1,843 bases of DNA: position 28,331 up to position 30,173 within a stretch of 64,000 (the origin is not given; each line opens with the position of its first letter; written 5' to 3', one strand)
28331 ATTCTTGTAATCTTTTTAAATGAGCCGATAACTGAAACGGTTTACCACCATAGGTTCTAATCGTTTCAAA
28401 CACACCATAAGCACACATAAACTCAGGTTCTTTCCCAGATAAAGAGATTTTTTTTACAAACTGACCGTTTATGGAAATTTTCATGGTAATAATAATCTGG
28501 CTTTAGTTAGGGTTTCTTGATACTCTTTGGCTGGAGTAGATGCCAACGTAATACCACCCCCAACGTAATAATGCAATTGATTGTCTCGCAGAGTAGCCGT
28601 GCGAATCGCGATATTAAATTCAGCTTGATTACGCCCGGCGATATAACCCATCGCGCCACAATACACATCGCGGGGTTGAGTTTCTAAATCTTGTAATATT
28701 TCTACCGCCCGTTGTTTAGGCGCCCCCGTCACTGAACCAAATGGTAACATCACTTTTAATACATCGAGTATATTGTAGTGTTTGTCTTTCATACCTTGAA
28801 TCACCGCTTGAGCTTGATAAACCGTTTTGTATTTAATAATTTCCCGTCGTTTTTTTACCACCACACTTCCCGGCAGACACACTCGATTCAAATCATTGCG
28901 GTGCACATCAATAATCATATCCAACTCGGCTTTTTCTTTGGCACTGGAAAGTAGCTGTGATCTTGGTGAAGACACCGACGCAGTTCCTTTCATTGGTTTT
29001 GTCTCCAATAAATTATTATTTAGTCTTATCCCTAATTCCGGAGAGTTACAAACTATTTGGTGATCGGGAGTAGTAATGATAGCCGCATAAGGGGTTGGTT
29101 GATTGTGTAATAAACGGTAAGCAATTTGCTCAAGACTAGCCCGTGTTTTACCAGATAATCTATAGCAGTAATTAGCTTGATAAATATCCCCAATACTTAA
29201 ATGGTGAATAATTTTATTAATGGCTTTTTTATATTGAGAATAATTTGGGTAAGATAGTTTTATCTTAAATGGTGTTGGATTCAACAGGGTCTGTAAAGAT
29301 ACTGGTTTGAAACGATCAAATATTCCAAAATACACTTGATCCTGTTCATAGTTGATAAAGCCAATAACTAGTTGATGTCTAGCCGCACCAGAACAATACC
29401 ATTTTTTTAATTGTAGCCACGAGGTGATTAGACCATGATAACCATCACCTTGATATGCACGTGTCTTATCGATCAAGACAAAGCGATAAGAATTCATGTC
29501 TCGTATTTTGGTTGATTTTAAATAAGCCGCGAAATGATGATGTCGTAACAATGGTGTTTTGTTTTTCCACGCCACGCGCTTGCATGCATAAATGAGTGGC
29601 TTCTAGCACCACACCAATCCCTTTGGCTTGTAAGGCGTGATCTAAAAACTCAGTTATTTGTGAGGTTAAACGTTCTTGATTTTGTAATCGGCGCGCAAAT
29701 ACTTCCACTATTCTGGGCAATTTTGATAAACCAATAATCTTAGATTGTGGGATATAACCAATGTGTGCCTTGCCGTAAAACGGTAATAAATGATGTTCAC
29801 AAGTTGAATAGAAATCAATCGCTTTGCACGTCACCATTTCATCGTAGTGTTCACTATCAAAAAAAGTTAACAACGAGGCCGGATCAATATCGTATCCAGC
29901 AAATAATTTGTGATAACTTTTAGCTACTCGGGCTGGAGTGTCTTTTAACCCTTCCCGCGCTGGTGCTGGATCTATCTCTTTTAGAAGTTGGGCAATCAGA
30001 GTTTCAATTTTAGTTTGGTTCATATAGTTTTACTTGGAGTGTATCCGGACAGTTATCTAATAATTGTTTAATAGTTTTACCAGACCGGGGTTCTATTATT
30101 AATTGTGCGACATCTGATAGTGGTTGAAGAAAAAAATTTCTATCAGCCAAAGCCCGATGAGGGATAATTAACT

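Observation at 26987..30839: Compact folate-biosynthesis cluster in which a PTPS-family protein stands in for FolB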

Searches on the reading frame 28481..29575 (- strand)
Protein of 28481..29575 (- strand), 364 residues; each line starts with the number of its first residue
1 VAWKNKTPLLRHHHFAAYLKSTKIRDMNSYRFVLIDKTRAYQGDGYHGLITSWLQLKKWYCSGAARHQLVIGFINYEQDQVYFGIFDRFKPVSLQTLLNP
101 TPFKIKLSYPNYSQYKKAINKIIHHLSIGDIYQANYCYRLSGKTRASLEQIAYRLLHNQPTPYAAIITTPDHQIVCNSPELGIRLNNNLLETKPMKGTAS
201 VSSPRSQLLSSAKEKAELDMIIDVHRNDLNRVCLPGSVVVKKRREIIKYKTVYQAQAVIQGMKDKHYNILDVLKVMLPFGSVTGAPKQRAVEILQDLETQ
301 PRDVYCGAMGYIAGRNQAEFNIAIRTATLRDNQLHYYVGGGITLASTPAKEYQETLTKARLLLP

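Call 3: search_protein_families(library=pfam, proteins=[window:28481-29575:-], max_evalue=0.01)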
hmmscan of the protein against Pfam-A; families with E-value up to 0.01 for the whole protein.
window:28481-29575:- (364 aa): 1 family
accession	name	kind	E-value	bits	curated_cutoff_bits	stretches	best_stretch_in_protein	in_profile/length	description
PF00425.24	Chorismate_bind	-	8.3e-71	239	27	1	113-358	3-257/257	chorismate binding enzyme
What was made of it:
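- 28481..29497 (-): pabB-like gene (338 aa), a short chorismate-binding enzyme and the proposed aminodeoxychorismate synthase component I. No PabA partner lies nearby. PF00425 at 8e-71 (call 3).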

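Call 4: search_protein_families(library=ncbifam, proteins=[window:28481-29575:-], max_evalue=0.01)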
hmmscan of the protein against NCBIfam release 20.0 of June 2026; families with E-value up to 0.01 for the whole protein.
window:28481-29575:- (364 aa): 26 families (the best 25 are shown)
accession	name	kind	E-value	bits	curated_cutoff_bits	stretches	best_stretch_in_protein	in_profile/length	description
TIGR00553.1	pabB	equivalog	1.9e-74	250.8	328.4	1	112-361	72-328/329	aminodeoxychorismate synthase component I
NF005698.0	PRK07508.1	equivalog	1e-70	238.2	452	1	79-362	80-375/383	aminodeoxychorismate synthase component I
TIGR01824.1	PabB-clade2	equivalog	1.1e-68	232.1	408.55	1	75-362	55-355/355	aminodeoxychorismate synthase, component I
TIGR00564.1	trpE_most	equivalog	6.5e-61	206.7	517.7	1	109-360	193-448/455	anthranilate synthase component I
TIGR01820.1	TrpE-arch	equivalog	1.6e-57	195.8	512.05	1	112-360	187-442/449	anthranilate synthase component I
NF006563.0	PRK09070.1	equivalog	6.4e-57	193.2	514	1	111-363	181-441/447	aminodeoxychorismate synthase component I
NF004530.0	PRK05877.1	equivalog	4.9e-54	184.1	383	1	101-360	149-409/425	aminodeoxychorismate synthase component I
NF005486.0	PRK07093.1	equivalog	2.5e-52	178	275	1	74-359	37-318/323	aminodeoxychorismate synthase component I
NF004610.0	PRK05940.1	equivalog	1.4e-50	172.5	568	1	109-362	190-455/467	anthranilate synthase component I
NF010086.0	PRK13571.1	equivalog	1e-46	159.5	693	1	111-362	229-493/510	anthranilate synthase component I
NF010087.0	PRK13572.1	equivalog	1.9e-46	158.6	580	1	111-361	171-426/435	anthranilate synthase component I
NF010089.0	PRK13574.1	equivalog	5.6e-46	157.4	527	1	110-361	155-413/421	anthranilate synthase component I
TIGR01823.1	PabB-fungal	equivalog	1.2e-43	149.4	442.55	1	100-362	458-737/742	aminodeoxychorismate synthase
NF010081.0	PRK13566.1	equivalog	3.6e-43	147.8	645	1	111-363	244-504/729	anthranilate synthase component I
NF012009.0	PRK15465.1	equivalog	1.4e-42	145.8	622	1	112-360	190-445/453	aminodeoxychorismate synthase component 1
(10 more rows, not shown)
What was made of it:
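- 28481..29497 (-): The best NCBIfam models are PabB, but all are below cut-off (call 4).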

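Call 46: search_solved_structures(query=window:28484-29497:-, max_evalue=0.00001, show_alignments=2)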
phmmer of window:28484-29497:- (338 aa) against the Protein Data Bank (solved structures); distinct sequences matched with E-value up to 0.00001: 32.
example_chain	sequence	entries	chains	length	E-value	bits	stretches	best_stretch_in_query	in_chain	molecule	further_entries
7qu9_A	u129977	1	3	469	2.4e-45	158.4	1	89-333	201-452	Anthranilate synthase component I family protein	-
7pi1_AAA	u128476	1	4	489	3.3e-45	158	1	89-333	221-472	Aminodeoxychorismate synthase component 1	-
1qdl_A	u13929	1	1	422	1.7e-40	142.5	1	85-335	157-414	PROTEIN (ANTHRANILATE SYNTHASE (TRPE-SUBUNIT))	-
4grh_A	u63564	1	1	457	9.8e-38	133.4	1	89-337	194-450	aminodeoxychorismate synthase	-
1k0e_A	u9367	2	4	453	6.9e-37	130.6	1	87-336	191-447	p-aminobenzoate synthase component I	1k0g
8rp2_CCC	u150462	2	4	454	6.9e-37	130.6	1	87-336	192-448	Aminodeoxychorismate synthase component 1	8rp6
8rp0_CCC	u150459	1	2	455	7e-37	130.6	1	87-336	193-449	Aminodeoxychorismate synthase component 1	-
8rp1_CCC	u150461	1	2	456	7e-37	130.6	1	87-336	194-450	Aminodeoxychorismate synthase component 1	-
8hx6_A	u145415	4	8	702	4.4e-36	128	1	88-336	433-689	4-amino-4-deoxychorismate synthase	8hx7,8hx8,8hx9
5kck_A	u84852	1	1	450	7.9e-35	123.9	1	100-335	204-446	Anthranilate synthase component I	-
7bvd_A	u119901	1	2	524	8e-34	120.6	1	85-337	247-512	Anthranilate synthase component 1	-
5cwa_A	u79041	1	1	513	2.6e-32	115.6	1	85-337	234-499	Anthranilate synthase component 1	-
3h9m_A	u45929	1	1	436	2.6e-29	105.7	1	88-333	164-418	p-aminobenzoate synthetase, component I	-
1i1q_A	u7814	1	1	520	1.8e-22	83.2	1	100-337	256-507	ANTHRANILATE SYNTHASE COMPONENT I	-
1i7q_A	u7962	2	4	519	4.1e-20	75.5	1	87-337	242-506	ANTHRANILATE SYNTHASE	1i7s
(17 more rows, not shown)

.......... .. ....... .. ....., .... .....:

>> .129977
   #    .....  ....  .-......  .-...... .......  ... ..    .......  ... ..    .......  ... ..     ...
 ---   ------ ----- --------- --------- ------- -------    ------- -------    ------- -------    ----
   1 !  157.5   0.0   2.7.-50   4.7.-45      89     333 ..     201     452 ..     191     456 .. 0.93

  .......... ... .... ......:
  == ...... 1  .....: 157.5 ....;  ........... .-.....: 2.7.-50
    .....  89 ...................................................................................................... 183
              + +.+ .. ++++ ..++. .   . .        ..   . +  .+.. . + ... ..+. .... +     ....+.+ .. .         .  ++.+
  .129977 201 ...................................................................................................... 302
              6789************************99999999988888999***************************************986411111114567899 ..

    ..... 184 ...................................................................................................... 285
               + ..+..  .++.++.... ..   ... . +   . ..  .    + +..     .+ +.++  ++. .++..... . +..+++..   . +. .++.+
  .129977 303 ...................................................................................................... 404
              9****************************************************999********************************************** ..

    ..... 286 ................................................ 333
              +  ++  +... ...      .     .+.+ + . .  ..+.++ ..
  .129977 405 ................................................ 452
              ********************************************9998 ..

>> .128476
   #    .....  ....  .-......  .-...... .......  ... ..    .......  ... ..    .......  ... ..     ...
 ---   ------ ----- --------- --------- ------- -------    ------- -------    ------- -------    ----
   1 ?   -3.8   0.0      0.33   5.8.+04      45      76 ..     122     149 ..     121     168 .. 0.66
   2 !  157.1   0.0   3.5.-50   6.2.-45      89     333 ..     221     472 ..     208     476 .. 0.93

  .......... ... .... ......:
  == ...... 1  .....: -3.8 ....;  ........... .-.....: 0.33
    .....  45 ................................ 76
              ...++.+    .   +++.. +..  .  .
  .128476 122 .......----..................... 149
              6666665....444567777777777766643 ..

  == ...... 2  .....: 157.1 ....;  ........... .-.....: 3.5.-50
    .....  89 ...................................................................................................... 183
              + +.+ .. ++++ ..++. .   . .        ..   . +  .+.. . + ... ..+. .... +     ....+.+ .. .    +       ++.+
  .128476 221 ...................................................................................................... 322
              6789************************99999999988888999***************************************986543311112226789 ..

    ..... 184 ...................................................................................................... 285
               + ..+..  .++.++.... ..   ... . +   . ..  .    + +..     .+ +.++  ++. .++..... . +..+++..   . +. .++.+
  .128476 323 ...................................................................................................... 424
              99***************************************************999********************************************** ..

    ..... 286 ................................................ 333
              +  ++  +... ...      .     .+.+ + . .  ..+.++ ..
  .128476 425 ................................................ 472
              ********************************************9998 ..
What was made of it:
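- On PabB (aminodeoxychorismate synthase component I): The protein is N-terminally short, 338 aa against about 450 (call 46).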

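Call 59: search_solved_structures(query=window:28484-29497:-, max_evalue=1e-36, show_alignments=5)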
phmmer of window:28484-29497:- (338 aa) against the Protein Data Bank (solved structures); distinct sequences matched with E-value up to 1e-36: 8.
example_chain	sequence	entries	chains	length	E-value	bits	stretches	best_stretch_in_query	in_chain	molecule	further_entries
7qu9_A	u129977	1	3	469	2.4e-45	158.4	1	89-333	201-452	Anthranilate synthase component I family protein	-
7pi1_AAA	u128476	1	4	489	3.3e-45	158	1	89-333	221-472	Aminodeoxychorismate synthase component 1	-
1qdl_A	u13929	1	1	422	1.7e-40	142.5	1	85-335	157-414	PROTEIN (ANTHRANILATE SYNTHASE (TRPE-SUBUNIT))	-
4grh_A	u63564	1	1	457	9.8e-38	133.4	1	89-337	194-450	aminodeoxychorismate synthase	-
1k0e_A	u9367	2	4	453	6.9e-37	130.6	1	87-336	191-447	p-aminobenzoate synthase component I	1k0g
8rp2_CCC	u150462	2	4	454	6.9e-37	130.6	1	87-336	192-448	Aminodeoxychorismate synthase component 1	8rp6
8rp0_CCC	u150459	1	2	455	7e-37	130.6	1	87-336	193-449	Aminodeoxychorismate synthase component 1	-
8rp1_CCC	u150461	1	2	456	7e-37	130.6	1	87-336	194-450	Aminodeoxychorismate synthase component 1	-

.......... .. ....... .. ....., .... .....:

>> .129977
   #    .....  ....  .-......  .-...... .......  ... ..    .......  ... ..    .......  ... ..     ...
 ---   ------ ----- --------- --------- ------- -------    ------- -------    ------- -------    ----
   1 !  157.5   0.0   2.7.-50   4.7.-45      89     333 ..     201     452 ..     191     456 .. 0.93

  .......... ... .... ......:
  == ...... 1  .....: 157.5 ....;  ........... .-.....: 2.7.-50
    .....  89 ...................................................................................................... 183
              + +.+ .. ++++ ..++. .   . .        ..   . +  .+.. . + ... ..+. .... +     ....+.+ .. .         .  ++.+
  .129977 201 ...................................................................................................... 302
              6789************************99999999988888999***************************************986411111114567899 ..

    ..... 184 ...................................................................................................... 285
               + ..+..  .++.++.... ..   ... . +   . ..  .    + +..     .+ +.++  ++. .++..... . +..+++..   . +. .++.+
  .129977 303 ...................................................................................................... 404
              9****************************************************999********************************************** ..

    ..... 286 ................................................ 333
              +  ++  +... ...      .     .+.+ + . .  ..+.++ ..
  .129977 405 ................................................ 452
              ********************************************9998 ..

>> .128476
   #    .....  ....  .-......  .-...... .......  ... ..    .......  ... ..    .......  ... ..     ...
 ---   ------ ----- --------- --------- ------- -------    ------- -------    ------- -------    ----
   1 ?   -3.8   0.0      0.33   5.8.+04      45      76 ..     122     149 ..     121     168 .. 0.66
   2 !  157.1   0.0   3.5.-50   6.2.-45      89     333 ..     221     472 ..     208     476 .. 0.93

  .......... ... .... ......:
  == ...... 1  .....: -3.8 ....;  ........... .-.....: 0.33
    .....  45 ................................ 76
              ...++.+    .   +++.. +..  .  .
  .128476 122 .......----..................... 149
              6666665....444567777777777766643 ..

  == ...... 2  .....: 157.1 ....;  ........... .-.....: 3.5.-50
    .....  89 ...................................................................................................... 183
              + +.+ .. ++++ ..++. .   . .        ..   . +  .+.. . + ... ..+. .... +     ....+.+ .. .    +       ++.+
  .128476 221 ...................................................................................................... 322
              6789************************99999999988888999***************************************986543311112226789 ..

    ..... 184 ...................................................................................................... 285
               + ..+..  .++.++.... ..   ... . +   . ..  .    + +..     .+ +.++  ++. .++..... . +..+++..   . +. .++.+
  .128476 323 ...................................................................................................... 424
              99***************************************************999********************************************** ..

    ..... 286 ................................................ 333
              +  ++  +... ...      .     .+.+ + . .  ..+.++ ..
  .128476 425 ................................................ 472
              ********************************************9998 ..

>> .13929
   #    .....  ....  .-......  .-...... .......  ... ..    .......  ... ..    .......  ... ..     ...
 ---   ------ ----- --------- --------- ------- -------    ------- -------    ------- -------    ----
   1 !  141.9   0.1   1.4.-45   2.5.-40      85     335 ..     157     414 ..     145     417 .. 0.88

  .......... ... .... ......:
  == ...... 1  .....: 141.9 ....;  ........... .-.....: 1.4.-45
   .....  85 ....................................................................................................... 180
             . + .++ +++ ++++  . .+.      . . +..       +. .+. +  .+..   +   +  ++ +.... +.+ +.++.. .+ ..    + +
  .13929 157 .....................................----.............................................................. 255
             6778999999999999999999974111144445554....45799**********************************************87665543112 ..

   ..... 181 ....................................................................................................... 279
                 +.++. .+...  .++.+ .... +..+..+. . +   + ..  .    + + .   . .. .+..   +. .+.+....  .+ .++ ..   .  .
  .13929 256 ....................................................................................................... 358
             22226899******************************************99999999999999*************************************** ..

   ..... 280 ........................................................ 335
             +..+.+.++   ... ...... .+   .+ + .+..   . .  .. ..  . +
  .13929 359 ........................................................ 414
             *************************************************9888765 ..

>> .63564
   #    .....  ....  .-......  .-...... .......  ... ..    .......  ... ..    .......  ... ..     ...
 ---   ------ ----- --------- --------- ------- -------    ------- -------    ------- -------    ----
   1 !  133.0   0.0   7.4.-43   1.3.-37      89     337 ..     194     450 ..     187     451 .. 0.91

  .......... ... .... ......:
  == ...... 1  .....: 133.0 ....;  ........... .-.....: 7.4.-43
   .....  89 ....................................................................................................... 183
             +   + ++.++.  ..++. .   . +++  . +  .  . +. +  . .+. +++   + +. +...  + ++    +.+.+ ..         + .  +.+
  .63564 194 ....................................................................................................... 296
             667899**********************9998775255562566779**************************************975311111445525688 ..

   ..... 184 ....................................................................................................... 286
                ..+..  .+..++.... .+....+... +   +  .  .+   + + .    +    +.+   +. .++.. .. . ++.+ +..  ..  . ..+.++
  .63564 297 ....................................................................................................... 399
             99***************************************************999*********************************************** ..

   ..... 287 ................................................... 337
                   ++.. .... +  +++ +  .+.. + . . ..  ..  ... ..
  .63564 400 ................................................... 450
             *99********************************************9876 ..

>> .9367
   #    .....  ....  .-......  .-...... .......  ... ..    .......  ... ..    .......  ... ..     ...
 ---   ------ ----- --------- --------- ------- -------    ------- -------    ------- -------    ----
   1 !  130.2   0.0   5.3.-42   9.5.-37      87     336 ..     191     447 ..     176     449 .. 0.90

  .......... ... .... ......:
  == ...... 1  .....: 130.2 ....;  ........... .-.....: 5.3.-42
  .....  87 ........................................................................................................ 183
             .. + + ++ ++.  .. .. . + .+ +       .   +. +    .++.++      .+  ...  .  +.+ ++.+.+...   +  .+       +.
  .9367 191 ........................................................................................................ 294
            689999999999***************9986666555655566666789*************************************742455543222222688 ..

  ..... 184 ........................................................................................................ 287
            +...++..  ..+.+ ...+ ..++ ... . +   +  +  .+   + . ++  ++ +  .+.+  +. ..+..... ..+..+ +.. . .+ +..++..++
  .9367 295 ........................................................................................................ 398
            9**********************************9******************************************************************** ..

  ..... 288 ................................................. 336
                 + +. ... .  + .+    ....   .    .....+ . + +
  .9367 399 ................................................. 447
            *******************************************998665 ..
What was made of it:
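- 28481..29497 (-): The 'PMKGT' Lys aligns with the Lys of 'PIKGT' in E. coli PabB, where TrpE and B. subtilis PabB have Ala (call 59).
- On PabB (aminodeoxychorismate synthase component I): TrpE (1qdl), B. subtilis PabB (7pi1) and 4grh have 'PIAGT' (call 59).
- The PabB-like protein has the E. coli K274-type Lys (call 59). It carries the Lys that aligns with E. coli PabB 'PIKGT', where TrpE has Ala (call 59).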

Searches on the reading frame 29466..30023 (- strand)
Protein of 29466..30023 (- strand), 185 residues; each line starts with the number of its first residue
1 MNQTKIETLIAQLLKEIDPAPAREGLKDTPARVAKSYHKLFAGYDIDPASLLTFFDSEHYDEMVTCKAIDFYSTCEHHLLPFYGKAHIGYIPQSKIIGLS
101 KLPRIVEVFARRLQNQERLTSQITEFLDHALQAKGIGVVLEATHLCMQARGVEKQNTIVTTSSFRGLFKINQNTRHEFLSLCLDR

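Call 3: search_protein_families(library=pfam, proteins=[window:29466-30023:-], max_evalue=0.01)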
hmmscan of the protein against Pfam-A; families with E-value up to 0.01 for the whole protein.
window:29466-30023:- (185 aa): 2 families
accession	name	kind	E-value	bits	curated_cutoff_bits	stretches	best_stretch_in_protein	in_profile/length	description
PF01227.27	GTP_cyclohydroI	-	7.8e-70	234.4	27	1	7-181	2-177/179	GTP cyclohydrolase I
PF14489.11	QueF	-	0.0015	19.2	27.3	1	81-138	1-58/81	QueF-like protein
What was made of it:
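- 29466..30023 (-): folE (185 aa), GTP cyclohydrolase I (type 1). PF01227 at 8e-70 (call 3).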

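Call 4: search_protein_families(library=ncbifam, proteins=[window:29466-30023:-], max_evalue=0.01)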
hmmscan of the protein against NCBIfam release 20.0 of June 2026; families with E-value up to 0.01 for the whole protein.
window:29466-30023:- (185 aa): 5 families
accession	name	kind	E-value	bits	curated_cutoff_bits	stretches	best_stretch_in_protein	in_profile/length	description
NF006825.1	PRK09347.1-2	subfamily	2.9e-70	235.4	174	1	7-181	2-177/179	GTP cyclohydrolase I FolE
NF006826.0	PRK09347.1-3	subfamily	1.3e-67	226.9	162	1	1-182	4-186/189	GTP cyclohydrolase I FolE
TIGR00063.1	folE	equivalog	1.4e-67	226.7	181.6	1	6-181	1-177/180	GTP cyclohydrolase I FolE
NF006824.0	PRK09347.1-1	equivalog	6.3e-52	176.2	202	1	3-181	35-215/219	GTP cyclohydrolase I FolE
TIGR03139.1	QueF-II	equivalog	1e-05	25.4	86.9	1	59-139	15-95/115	preQ(1) synthase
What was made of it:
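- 29466..30023 (-): TIGR00063 scores 227 bits against a cut-off of 182 (call 4).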
